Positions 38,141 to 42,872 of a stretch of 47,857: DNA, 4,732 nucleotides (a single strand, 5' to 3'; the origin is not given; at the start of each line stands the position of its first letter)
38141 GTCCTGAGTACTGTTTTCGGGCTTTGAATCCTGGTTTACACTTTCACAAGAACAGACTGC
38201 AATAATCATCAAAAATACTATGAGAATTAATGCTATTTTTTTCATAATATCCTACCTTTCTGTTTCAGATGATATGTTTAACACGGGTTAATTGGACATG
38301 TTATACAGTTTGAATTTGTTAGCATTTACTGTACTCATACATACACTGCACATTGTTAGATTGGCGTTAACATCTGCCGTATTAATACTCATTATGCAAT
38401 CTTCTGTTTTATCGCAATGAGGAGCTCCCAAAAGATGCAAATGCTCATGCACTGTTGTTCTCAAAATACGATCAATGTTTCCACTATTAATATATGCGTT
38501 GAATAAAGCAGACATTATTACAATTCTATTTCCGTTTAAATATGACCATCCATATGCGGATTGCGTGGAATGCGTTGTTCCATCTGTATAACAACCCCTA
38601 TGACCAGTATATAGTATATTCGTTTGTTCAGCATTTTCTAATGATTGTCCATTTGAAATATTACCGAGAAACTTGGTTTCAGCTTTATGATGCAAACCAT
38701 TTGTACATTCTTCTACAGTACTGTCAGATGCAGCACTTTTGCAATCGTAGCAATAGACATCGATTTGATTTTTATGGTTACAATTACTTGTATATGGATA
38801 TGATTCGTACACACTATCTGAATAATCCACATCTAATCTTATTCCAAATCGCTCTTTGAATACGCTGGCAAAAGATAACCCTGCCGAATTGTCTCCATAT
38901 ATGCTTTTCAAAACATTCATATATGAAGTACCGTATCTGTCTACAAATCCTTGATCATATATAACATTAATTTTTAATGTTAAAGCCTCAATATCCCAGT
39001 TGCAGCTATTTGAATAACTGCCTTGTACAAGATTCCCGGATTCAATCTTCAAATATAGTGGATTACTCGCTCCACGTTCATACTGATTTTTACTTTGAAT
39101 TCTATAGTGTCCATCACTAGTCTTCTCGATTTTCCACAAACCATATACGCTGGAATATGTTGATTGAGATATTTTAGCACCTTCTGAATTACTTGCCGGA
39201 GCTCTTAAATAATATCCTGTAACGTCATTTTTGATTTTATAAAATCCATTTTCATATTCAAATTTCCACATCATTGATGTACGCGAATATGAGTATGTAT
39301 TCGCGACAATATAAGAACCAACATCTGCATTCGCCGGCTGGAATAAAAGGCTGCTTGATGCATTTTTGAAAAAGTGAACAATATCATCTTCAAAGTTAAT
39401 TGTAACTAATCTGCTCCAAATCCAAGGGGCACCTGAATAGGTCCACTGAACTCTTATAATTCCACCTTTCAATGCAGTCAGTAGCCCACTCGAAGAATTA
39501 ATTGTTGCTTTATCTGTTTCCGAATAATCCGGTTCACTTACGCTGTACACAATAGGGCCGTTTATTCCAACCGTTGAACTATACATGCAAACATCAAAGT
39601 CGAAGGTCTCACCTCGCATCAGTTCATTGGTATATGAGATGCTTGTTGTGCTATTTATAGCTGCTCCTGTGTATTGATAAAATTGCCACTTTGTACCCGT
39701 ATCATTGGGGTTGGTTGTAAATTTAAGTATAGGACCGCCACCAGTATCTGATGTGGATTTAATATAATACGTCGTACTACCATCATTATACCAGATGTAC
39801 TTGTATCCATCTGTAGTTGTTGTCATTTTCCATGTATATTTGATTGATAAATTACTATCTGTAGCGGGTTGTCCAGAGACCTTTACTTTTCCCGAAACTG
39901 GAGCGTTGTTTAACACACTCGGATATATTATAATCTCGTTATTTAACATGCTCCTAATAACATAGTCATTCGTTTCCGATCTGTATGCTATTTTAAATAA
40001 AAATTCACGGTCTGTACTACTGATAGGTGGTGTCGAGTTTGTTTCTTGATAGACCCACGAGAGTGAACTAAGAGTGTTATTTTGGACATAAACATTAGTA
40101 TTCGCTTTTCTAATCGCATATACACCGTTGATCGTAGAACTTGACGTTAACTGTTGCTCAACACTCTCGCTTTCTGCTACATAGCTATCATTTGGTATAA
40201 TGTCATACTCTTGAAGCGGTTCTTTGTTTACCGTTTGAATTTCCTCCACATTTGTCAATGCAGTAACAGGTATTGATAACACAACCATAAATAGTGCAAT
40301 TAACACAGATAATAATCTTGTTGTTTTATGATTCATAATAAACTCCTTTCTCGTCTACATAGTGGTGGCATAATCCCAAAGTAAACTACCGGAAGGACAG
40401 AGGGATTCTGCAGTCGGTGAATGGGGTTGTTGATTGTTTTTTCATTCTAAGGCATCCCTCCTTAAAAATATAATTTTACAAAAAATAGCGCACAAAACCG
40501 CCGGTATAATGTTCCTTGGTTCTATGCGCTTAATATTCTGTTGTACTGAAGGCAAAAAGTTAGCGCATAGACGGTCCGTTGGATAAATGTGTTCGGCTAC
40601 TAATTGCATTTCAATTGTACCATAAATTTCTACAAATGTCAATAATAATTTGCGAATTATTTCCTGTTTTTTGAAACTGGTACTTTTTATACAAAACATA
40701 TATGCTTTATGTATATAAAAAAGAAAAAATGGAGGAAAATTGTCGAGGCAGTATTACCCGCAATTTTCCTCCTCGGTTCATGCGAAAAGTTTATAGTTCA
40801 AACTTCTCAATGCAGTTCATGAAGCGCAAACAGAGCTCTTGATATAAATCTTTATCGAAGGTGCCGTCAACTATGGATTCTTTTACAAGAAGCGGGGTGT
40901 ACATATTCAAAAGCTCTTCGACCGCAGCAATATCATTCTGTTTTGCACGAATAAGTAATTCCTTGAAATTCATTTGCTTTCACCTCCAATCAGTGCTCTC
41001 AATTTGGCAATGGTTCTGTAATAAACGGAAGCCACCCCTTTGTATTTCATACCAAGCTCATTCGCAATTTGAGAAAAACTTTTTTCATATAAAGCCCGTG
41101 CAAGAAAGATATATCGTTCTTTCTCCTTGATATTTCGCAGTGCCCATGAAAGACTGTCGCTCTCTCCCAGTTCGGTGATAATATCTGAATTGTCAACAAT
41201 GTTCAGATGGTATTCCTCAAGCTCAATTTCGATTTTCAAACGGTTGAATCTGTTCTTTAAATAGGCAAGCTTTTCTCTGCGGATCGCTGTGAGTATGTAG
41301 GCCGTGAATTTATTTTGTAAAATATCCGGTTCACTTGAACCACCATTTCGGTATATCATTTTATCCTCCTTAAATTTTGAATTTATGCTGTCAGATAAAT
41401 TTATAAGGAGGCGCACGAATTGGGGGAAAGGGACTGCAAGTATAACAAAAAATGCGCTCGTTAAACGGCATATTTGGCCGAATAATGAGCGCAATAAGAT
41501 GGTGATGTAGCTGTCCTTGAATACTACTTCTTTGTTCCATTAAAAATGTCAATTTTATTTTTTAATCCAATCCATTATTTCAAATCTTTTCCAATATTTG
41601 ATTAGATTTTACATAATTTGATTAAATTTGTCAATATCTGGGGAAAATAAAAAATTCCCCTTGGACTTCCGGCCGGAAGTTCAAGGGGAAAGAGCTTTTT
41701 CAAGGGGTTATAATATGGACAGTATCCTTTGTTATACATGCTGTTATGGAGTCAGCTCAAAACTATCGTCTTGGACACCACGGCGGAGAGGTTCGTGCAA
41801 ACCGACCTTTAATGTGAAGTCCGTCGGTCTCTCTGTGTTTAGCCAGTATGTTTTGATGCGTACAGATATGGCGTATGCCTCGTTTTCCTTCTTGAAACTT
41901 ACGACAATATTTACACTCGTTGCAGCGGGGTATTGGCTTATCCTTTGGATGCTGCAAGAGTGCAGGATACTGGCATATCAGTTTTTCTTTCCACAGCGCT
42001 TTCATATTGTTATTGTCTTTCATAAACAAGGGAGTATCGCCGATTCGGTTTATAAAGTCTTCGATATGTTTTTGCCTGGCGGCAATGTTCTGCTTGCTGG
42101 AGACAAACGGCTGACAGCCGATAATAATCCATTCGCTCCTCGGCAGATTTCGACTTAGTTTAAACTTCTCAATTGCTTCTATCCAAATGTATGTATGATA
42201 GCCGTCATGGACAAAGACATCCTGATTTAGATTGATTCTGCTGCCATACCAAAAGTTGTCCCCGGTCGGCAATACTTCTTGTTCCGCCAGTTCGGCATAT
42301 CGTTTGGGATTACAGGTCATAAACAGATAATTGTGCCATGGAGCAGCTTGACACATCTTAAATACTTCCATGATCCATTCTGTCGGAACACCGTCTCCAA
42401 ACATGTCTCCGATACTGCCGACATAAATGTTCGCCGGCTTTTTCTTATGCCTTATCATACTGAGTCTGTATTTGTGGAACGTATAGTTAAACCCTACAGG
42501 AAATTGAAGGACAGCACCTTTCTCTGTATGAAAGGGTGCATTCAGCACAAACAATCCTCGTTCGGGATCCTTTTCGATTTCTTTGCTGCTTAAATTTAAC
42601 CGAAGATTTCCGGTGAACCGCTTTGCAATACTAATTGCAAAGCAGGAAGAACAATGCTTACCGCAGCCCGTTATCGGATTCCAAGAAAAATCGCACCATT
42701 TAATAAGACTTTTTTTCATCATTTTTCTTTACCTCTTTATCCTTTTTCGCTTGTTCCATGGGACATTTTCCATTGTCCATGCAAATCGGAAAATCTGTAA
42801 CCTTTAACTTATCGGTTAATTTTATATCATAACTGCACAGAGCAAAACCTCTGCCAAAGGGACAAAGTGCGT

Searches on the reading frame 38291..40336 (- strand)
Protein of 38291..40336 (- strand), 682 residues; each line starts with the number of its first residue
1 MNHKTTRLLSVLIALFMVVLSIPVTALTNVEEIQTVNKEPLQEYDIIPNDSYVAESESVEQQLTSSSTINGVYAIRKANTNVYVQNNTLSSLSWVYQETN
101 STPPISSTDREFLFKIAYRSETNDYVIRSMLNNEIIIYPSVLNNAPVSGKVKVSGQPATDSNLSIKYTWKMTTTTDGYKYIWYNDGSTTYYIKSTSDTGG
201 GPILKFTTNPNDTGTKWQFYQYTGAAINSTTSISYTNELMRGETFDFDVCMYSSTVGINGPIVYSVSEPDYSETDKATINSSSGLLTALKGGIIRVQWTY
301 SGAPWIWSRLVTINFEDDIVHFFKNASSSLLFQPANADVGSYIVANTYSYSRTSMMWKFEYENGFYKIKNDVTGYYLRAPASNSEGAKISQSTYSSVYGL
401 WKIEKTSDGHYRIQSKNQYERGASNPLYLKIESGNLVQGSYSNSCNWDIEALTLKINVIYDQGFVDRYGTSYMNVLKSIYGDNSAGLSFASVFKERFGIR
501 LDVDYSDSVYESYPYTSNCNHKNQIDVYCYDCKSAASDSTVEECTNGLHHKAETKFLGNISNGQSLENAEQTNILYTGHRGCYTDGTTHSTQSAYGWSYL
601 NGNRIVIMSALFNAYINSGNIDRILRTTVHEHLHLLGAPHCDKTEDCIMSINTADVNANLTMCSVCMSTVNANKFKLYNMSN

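Call 8: search_protein_families(library=pfam, proteins=[window:38291-40336:-], max_evalue=0.001)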
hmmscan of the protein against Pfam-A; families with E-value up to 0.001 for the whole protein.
window:38291-40336:- (682 aa): 2 families
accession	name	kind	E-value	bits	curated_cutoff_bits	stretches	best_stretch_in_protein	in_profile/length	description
PF14200.12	RicinB_lectin_2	-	8e-09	36.5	25.6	1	356-418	4-69/89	Ricin-type beta-trefoil lectin domain-like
PF07998.17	Peptidase_M54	-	0.0002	21.8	24.4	1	595-667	114-189/194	Peptidase family M54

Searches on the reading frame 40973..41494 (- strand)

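Call 62: search_protein_families(library=pfam, proteins=[window:40973-41494:-], max_evalue=0.001)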
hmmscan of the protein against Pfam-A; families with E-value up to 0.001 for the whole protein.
window:40973-41494:- (174 aa): 1 family
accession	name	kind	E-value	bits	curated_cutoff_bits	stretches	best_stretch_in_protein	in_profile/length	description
PF08281.18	Sigma70_r4_2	-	1.8e-05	24.7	25.7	1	118-165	7-54/54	Sigma-70, region 4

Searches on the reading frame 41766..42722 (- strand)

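Call 8: search_protein_families(library=pfam, proteins=[window:41766-42722:-], max_evalue=0.001)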
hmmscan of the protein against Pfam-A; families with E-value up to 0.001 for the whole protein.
window:41766-42722:- (319 aa): 1 family
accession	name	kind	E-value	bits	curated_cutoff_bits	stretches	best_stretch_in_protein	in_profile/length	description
PF07505.17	DUF5131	-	1.2e-22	81.1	28.9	1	5-166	2-138/243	Protein of unknown function (DUF5131)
